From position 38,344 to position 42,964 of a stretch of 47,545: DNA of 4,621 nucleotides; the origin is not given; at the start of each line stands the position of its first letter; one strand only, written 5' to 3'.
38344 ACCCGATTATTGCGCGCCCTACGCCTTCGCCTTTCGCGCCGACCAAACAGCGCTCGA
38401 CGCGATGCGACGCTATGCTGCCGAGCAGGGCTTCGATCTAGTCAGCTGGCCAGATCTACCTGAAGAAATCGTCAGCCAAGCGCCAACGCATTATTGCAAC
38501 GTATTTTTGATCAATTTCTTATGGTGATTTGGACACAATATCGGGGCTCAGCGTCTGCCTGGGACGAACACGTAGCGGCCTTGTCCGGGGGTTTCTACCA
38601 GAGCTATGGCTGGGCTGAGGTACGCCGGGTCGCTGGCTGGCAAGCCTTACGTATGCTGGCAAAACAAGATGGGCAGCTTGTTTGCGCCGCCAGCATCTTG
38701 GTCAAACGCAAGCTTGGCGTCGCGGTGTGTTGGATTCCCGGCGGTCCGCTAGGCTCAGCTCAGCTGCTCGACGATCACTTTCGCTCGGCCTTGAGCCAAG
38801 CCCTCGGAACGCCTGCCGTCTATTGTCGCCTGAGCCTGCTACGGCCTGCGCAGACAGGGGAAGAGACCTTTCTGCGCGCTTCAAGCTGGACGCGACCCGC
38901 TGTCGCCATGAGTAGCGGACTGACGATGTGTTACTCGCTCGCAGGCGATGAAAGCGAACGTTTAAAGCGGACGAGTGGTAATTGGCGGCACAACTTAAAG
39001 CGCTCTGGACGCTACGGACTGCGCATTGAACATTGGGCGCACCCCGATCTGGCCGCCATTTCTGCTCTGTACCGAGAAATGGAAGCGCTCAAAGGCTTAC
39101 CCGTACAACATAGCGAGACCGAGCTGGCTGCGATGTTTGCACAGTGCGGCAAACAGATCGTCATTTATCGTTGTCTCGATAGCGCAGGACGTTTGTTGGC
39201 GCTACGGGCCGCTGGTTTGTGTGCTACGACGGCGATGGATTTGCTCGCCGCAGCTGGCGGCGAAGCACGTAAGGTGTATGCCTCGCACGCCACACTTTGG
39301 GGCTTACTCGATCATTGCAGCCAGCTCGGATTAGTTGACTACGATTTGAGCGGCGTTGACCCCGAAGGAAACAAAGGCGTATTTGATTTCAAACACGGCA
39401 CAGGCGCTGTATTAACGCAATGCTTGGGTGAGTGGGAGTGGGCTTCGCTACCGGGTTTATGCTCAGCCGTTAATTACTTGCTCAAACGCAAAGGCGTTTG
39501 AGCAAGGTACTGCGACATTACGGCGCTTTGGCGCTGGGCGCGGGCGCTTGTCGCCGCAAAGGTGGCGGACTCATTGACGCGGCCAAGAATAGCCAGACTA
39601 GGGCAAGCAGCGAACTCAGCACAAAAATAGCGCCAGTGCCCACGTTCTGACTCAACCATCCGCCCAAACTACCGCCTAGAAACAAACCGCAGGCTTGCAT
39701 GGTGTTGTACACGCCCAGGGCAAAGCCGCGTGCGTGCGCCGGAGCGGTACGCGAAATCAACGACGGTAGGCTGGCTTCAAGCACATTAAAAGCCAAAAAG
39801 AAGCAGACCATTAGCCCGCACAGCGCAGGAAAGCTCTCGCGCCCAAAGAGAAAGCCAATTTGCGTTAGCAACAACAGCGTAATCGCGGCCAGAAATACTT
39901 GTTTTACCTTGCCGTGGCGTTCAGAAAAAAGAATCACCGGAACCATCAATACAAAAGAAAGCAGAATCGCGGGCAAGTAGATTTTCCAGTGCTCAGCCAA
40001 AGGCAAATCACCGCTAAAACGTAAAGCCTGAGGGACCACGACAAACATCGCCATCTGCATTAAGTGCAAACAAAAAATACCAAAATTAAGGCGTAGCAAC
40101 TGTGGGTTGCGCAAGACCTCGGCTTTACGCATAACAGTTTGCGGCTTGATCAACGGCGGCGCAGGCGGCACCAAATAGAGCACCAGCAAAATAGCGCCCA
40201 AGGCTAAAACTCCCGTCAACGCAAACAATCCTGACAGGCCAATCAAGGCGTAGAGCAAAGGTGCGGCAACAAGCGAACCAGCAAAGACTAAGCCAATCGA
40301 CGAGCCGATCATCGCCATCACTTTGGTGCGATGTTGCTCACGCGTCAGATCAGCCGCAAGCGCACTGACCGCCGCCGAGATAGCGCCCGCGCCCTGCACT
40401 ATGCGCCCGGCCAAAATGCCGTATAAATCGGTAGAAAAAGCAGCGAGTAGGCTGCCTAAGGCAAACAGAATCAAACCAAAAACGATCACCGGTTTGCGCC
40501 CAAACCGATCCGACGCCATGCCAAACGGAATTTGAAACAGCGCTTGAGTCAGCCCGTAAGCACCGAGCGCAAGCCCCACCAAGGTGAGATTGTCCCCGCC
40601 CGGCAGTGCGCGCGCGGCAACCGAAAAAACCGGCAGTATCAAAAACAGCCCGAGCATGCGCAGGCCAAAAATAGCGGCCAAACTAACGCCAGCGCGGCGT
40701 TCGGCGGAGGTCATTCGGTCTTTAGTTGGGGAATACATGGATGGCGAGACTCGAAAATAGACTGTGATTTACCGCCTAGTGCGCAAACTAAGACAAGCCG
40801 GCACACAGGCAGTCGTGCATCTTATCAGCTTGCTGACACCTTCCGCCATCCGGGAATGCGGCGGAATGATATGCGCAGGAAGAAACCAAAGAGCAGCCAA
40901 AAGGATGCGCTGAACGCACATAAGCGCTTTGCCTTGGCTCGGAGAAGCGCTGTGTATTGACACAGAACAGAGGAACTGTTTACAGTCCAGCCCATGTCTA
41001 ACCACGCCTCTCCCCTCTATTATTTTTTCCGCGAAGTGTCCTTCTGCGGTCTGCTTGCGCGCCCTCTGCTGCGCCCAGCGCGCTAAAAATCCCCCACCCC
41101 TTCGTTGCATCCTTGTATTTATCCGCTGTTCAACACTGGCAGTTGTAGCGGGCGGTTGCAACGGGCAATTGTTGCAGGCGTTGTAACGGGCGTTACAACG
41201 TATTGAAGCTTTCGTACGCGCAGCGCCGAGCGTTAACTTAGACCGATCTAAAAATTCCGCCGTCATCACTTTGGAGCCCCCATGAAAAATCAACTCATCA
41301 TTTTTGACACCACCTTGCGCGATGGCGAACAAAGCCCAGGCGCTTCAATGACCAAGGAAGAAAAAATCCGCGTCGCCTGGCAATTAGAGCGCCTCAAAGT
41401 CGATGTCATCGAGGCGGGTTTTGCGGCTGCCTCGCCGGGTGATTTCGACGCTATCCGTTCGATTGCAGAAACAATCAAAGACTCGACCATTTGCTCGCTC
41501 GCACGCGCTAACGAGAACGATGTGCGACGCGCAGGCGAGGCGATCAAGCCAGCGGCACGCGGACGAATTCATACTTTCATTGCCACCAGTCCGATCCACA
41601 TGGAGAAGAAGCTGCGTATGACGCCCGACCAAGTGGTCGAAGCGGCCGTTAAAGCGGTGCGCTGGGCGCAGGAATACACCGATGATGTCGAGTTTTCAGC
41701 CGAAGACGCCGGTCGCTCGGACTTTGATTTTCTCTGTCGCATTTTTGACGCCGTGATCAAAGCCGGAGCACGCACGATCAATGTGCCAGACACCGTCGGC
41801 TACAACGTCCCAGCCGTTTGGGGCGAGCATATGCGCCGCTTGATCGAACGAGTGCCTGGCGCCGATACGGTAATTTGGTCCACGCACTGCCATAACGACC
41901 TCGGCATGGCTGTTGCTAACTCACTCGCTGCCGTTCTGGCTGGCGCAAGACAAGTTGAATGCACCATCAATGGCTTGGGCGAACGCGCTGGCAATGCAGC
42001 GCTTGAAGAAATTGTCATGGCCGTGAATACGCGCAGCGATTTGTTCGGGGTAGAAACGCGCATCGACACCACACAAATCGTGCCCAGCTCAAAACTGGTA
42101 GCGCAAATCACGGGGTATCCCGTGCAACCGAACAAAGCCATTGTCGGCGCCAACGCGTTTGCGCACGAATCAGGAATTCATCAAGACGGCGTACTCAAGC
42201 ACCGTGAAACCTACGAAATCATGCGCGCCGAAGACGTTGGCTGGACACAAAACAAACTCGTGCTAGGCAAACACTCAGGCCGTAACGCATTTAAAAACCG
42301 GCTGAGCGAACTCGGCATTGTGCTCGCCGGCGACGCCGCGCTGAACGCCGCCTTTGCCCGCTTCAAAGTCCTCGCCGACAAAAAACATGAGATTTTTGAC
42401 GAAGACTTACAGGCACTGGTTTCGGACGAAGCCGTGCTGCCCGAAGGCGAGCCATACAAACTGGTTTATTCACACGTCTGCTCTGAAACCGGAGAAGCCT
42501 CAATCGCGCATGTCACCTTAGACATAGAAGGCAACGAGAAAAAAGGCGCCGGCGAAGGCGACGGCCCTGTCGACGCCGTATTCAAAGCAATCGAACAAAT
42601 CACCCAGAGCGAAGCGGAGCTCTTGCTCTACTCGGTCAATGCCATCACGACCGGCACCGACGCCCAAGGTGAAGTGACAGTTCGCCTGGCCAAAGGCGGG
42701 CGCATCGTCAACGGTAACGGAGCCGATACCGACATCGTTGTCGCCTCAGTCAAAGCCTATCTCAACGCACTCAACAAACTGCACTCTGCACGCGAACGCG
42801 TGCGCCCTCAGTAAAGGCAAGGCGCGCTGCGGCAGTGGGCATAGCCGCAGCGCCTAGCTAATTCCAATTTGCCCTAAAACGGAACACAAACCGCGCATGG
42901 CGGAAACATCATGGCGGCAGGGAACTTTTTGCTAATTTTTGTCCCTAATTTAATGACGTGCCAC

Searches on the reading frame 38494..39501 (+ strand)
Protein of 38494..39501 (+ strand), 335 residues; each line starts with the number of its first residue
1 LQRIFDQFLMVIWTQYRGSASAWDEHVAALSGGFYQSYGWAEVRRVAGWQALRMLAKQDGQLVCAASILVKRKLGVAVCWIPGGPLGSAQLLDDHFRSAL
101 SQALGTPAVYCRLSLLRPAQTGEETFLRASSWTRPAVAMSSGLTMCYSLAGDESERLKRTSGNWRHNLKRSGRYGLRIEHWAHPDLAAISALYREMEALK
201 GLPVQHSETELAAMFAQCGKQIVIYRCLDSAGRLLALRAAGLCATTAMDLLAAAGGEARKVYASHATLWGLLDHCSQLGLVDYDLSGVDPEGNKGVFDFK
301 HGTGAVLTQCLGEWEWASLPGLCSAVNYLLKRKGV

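Call 34: search_protein_families(library=ncbifam, proteins=[window:38494-39501:+], max_evalue=0.00001)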
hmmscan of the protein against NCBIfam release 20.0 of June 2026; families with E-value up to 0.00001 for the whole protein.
window:38494-39501:+ (335 aa): 0 families

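Call 51: search_protein_families(library=pfam, proteins=[window:38494-39501:+], max_evalue=1)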
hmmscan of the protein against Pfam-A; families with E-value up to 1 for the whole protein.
window:38494-39501:+ (335 aa): 2 families
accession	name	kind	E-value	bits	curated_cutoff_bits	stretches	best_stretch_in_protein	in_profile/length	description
PF02388.22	FemAB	-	6e-13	48.8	24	2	246-326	319-401/406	FemAB family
PF13480.13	Acetyltransf_6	-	0.00013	22.5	22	1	164-300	3-142/143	Acetyltransferase (GNAT) domain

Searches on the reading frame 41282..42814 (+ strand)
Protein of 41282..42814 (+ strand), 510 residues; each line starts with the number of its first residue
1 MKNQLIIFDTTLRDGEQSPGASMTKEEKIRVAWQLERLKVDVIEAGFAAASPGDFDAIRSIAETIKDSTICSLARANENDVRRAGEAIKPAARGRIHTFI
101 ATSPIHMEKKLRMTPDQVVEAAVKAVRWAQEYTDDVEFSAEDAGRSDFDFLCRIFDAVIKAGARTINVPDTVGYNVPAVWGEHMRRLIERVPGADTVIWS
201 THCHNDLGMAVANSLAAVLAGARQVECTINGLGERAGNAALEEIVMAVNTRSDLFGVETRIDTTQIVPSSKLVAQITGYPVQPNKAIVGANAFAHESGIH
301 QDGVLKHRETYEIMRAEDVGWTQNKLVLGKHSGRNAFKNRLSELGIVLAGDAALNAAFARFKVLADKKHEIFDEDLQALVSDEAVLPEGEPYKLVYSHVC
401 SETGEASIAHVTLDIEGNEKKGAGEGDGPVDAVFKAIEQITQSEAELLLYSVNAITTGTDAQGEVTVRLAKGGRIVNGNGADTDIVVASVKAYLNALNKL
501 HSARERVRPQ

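Call 34: search_protein_families(library=ncbifam, proteins=[window:41282-42814:+], max_evalue=0.00001)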
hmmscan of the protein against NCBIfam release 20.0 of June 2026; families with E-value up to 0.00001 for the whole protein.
window:41282-42814:+ (510 aa): 22 families
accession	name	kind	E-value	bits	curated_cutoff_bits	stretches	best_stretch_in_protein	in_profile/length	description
NF002087.0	PRK00915.1-4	equivalog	1.2e-274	911.5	729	1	1-510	3-512/516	2-isopropylmalate synthase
NF002086.0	PRK00915.1-3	equivalog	9.4e-232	770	532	1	2-506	4-507/516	2-isopropylmalate synthase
TIGR00973.1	leuA_bact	equivalog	3.4e-215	715.2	598.7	1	5-498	2-494/494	2-isopropylmalate synthase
NF002088.0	PRK00915.1-5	equivalog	1.2e-193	644.3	697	1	4-504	3-502/514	2-isopropylmalate synthase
NF002084.0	PRK00915.1-1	equivalog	2.2e-190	633.6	748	1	1-505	1-504/523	2-isopropylmalate synthase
NF002085.0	PRK00915.1-2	subfamily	5.8e-149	497.1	517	1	3-503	12-502/504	2-isopropylmalate synthase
TIGR02090.1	LEU1_arch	subfamily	1.9e-122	408.9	484.75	1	7-380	3-363/363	isopropylmalate/citramalate/homocitrate synthases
NF041069.1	IPMS_Sufob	equivalog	1.4e-113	380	600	1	7-381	3-366/371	isopropylmalate synthase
TIGR02660.1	nifV_homocitr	equivalog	4.5e-91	305.9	462.9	1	5-379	2-364/365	homocitrate synthase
TIGR02146.1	LysS_fung_arch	equivalog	3.1e-76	256.9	413.55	1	7-351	1-333/344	homocitrate synthase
NF042434.1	IPMS_Lepto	equivalog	6.8e-76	255.7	500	1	2-352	3-358/374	2-isopropylmalate synthase LeuA2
NF002991.1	PRK03739.1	subfamily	3.7e-60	204.2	455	2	9-321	31-354/550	2-isopropylmalate synthase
TIGR00977.1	citramal_synth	equivalog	7.9e-59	199.3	450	1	5-501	2-518/526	citramalate synthase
NF042433.1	CitmalDyn_Leptosp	equivalog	8.1e-56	189.6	950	1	3-498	6-508/514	(R)-citramalate synthase CimA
TIGR00970.1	leuA_yeast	equivalog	1.4e-46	159.2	697.4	2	9-324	31-362/564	2-isopropylmalate synthase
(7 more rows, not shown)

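Call 81: list_cluster_members(proteins=[window:41282-42814:+, window:18240-19235:+, window:5091-5609:+, window:39518-40738:-, window:15529-16362:+, window:14306-15532:+])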
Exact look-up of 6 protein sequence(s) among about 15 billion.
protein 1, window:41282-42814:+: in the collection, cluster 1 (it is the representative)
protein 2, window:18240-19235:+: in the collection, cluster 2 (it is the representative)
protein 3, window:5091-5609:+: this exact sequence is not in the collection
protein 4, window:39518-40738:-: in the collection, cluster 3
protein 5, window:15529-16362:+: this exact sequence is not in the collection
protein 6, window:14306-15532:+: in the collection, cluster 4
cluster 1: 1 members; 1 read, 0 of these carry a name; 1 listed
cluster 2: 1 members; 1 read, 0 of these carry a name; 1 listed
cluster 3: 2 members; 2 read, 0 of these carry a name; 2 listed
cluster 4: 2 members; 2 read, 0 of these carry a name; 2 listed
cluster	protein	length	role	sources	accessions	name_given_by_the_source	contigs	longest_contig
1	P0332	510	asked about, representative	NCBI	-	-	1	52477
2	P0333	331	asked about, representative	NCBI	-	-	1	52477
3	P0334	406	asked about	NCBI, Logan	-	-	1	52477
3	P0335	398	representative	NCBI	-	-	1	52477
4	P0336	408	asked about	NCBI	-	-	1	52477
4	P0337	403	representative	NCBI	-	-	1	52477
